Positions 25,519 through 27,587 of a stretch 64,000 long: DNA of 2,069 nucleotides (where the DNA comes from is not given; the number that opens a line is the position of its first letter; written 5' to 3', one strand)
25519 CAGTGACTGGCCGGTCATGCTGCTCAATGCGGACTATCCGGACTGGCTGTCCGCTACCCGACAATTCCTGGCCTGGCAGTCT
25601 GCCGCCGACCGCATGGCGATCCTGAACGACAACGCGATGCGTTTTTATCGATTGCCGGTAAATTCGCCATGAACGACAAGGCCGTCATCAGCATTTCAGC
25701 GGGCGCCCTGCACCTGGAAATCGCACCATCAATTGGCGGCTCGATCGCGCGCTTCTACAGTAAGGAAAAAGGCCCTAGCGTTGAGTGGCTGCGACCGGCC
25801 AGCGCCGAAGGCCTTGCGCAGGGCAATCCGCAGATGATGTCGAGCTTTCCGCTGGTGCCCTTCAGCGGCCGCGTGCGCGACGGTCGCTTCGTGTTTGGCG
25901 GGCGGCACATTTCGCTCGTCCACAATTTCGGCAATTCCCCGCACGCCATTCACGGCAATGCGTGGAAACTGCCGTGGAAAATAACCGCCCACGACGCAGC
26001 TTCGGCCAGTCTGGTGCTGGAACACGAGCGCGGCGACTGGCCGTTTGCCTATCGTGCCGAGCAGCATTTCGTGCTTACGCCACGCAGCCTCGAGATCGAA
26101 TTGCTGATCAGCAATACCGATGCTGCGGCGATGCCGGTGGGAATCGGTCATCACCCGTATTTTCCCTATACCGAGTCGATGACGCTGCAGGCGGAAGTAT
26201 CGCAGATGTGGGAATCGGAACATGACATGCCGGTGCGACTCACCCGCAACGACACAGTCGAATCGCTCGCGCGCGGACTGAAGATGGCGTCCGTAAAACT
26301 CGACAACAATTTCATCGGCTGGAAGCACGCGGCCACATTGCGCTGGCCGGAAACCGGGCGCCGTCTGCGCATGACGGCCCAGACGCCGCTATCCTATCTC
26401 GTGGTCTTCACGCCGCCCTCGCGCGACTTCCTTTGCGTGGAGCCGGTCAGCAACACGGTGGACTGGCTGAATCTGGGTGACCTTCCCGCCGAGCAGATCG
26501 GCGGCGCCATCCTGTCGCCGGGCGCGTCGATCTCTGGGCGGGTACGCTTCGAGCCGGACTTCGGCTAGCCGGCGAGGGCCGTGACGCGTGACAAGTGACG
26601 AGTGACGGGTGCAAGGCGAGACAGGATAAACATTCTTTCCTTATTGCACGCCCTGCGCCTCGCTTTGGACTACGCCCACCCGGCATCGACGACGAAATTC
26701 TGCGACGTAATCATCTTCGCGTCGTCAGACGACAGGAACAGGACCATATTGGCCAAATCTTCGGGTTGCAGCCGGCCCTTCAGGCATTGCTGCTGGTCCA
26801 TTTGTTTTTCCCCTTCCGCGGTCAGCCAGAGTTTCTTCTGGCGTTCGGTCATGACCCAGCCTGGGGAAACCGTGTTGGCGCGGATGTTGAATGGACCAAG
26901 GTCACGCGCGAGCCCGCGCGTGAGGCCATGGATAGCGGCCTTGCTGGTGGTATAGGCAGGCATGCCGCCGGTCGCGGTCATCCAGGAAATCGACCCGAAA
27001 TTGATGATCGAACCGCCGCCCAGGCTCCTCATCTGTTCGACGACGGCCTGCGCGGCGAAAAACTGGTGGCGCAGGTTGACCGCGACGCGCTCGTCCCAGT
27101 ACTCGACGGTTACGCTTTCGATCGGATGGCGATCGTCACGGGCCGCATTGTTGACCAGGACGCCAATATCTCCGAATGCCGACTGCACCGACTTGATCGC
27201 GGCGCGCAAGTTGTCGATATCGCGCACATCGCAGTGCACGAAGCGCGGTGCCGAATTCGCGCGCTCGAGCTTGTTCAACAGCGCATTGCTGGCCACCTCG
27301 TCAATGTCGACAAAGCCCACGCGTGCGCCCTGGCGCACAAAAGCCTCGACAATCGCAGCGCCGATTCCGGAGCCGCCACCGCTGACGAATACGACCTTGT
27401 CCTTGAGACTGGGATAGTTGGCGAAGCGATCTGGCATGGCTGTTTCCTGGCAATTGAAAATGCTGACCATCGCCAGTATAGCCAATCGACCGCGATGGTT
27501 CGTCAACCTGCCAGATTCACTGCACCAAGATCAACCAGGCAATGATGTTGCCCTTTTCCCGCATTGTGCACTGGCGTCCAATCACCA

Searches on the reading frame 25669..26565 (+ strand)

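Call 30: search_protein_families(library=pfam, proteins=[window:25669-26565:+], max_evalue=0.00001)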
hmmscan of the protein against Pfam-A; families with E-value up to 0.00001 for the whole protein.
window:25669-26565:+ (299 aa): 1 family
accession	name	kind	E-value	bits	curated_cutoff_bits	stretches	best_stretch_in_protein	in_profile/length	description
PF01263.26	Aldose_epim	-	8e-36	124.4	27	1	7-294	3-298/299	Aldose 1-epimerase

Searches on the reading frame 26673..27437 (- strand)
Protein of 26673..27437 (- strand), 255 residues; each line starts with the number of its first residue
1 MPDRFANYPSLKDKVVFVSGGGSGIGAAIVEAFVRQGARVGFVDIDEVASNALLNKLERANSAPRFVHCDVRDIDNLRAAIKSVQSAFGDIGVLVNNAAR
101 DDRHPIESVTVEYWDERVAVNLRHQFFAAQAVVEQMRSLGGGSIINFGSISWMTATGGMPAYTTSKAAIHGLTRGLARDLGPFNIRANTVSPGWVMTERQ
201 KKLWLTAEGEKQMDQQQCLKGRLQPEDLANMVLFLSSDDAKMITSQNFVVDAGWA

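Call 6: search_protein_families(library=pfam, proteins=[window:26673-27437:-], max_evalue=0.01)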
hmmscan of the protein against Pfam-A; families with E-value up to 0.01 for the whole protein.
window:26673-27437:- (255 aa): 7 families
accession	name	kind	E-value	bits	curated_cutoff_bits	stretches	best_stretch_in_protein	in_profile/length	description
PF13561.12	adh_short_C2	-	5.4e-58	196.8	27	1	23-254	6-235/236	Enoyl-(Acyl carrier protein) reductase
PF00106.31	adh_short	-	6.5e-46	156.7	26.6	1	14-204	1-191/195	short chain dehydrogenase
PF08659.16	KR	-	4.9e-09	36.8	22.6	1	16-174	3-161/180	KR domain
PF23441.1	SDR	-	2.6e-08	34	27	1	11-212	5-207/258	SDR-like rossmann domain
PF01073.25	3Beta_HSD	-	4.5e-05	23.1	22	1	18-87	2-70/280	3-beta hydroxysteroid dehydrogenase/isomerase family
PF01370.27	Epimerase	-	0.00018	21.4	20.9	1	16-86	1-65/240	NAD dependent epimerase/dehydratase family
PF05368.20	NmrA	-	0.0039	17.3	27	1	13-92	2-78/298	NmrA-like family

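Call 7: search_protein_families(library=ncbifam, proteins=[window:26673-27437:-], max_evalue=0.01)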
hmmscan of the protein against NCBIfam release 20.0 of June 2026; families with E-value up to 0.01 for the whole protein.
window:26673-27437:- (255 aa): 232 families (the best 25 are shown)
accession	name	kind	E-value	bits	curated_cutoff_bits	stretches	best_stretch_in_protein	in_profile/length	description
NF053674.1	XylDhXylBProt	equivalog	3.2e-108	360.9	400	1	6-254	4-251/252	D-xylose 1-dehydrogenase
NF005559.1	PRK07231.1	subfamily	8.6e-58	195.8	215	1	11-254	2-247/249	glucose 1-dehydrogenase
NF005309.0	PRK06841.1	subfamily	1.5e-56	191.7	286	1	10-254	12-252/255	GolD/DthD family dehydrogenase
NF009466.0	PRK12826.1-2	subfamily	8.9e-53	179.3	222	1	13-253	3-243/248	3-oxoacyl-ACP reductase FabG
NF004791.0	PRK06138.1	equivalog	2.1e-50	171.4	312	1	10-254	2-249/252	SDR family oxidoreductase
NF004198.0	PRK05653.1-3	equivalog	8.3e-50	169.5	296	1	9-252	3-244/248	3-oxoacyl-ACP reductase FabG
NF009093.0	PRK12429.1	subfamily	4.5e-49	167.1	258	1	11-254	3-256/259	3-hydroxybutyrate dehydrogenase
NF052558.1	MBtsdlDhBudC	equivalog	3e-48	164.6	270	1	12-253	2-240/250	meso-2,3-butanediol dehydrogenase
NF006121.0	PRK08265.1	subfamily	8.1e-48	163.2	294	1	10-255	4-246/263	short chain dehydrogenase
NF004847.0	PRK06198.1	subfamily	1.1e-47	162.5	240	1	10-245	4-246/269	oxidoreductase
NF053702.1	TrHdxCHCADhChcB1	equivalog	2.1e-47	161.6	400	1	11-253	2-239/250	trans-4-hydroxycyclohexanecarboxylate dehydrogenase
NF009468.0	PRK12826.1-4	equivalog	3.4e-47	161.3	318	1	10-253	4-246/256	SDR family oxidoreductase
NF005853.0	PRK07774.1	equivalog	6.5e-47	160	303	1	10-254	3-246/250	SDR family oxidoreductase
NF047923.1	pyridox_DH_SDR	equivalog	2e-46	158.5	325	1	12-254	2-240/243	pyridoxal 4-dehydrogenase, SDR-type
TIGR01963.1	PHB_DH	subfamily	1e-45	156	307.05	1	14-254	2-252/255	3-hydroxybutyrate dehydrogenase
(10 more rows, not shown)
